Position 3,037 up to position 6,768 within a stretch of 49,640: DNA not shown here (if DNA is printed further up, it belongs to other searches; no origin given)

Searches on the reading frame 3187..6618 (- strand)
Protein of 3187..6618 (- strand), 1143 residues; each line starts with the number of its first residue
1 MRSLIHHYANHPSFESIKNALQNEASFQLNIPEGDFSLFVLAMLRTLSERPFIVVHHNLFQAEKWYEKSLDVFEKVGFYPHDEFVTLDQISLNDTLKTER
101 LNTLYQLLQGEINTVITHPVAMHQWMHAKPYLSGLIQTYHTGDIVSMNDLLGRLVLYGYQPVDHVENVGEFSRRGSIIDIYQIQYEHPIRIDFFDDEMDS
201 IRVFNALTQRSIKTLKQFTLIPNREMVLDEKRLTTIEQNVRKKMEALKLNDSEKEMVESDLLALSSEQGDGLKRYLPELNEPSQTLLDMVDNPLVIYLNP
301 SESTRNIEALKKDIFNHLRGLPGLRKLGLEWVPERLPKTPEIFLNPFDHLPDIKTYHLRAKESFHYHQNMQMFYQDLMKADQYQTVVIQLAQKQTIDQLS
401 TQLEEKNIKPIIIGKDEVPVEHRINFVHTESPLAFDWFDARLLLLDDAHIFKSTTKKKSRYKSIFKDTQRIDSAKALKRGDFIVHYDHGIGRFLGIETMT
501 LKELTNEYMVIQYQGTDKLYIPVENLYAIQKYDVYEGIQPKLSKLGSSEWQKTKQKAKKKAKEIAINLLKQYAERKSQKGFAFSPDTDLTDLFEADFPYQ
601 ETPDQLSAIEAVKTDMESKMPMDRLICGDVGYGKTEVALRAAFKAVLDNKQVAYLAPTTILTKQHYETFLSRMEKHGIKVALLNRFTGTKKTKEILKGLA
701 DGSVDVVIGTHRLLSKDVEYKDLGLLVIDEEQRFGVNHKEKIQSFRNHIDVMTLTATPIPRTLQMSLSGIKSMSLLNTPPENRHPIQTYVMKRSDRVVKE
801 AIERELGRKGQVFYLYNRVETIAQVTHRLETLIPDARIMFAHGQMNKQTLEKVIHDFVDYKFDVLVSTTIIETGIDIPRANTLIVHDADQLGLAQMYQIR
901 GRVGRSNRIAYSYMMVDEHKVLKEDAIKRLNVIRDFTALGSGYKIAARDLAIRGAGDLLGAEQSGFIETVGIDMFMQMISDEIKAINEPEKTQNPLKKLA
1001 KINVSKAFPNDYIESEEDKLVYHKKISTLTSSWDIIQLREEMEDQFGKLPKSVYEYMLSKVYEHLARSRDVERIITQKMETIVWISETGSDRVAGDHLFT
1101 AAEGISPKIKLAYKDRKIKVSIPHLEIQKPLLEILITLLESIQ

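Call 67: search_protein_families(library=pfam, proteins=[window:3187-6618:-], max_evalue=0.001)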
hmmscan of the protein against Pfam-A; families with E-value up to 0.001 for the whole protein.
window:3187-6618:- (1143 aa): 7 families
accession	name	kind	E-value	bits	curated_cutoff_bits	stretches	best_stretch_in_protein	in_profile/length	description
PF00270.35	DEAD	-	6.6e-27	94.7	26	1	602-764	1-165/167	DEAD/DEAH box helicase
PF17757.6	UvrB_inter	-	4.4e-23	81.7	22.9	1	140-225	4-90/91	UvrB interaction domain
PF00271.37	Helicase_C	-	4.6e-21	75.6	23.5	1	802-906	6-109/110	Helicase conserved C-terminal domain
PF02559.22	CarD_TRCF_RID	-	6.2e-20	71.5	23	1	477-532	1-56/57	CarD-like/TRCF RID domain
PF03461.20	TRCF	-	5e-13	49.7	25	1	1003-1086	2-85/95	TRCF domain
PF04851.21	ResIII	-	4.3e-09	36.9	22.5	1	602-758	5-162/164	Type III restriction enzyme, res subunit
PF22590.2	Cas3-like_C_2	-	0.00031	21.4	27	0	809-907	2-105/106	CRISPR-associated nuclease/helicase Cas3, C-terminal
